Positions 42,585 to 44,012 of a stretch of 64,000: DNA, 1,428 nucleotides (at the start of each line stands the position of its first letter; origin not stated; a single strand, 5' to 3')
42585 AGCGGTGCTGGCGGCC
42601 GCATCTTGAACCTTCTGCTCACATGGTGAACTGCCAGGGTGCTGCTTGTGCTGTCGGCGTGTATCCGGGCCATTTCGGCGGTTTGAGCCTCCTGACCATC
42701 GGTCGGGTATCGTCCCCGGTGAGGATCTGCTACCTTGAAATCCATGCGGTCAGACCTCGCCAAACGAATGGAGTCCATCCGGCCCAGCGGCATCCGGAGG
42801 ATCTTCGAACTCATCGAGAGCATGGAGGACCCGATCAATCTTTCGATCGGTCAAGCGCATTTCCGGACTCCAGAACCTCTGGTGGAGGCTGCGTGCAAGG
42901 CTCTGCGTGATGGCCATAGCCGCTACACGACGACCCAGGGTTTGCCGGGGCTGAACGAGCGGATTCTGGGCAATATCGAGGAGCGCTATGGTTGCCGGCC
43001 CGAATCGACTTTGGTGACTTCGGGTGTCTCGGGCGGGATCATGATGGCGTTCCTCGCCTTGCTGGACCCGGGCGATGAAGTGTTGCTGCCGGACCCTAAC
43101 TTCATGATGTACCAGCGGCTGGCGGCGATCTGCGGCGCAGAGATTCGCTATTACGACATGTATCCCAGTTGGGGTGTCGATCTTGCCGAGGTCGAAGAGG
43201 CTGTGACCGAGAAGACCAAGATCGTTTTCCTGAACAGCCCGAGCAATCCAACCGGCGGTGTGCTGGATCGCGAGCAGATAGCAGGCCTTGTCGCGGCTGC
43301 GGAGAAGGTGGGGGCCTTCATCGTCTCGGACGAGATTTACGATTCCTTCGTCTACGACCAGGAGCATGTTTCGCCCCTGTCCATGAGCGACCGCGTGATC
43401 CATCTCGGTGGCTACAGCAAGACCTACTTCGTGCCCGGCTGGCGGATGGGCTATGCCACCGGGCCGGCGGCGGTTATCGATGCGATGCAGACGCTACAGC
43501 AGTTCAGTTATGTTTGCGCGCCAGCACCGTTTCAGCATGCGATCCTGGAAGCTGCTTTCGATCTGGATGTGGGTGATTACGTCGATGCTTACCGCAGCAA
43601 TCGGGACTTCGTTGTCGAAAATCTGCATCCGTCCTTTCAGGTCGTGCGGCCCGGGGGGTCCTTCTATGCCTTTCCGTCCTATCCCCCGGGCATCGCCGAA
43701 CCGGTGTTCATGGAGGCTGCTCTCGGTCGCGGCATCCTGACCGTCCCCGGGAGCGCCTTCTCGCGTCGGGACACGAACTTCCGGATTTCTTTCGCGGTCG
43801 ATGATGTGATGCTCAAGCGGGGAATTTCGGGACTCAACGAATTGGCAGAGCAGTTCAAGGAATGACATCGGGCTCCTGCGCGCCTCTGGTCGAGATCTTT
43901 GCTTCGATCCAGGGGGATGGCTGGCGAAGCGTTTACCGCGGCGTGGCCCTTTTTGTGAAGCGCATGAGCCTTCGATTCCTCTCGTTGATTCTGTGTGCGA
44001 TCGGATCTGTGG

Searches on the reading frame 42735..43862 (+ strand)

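Call 44: search_protein_families(library=pfam, proteins=[window:42735-43862:+], max_evalue=0.00001)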
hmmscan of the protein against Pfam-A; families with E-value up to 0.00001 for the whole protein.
window:42735-43862:+ (376 aa): 4 families
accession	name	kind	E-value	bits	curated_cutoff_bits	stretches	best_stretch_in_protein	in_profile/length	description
PF00155.27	Aminotran_1_2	-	3.6e-61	207.8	19.7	1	32-365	2-359/361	Aminotransferase class I and II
PF01053.26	Cys_Met_Meta_PP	-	3.3e-10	39.5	27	1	91-204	70-178/381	Cys/Met metabolism PLP-dependent enzyme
PF00266.25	Aminotran_5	-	2.4e-09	37.1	21.5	1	86-199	57-175/371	Aminotransferase class-V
PF01041.23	DegT_DnrJ_EryC1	-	1.4e-06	28.3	19.8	1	94-166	45-118/360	DegT/DnrJ/EryC1/StrS aminotransferase family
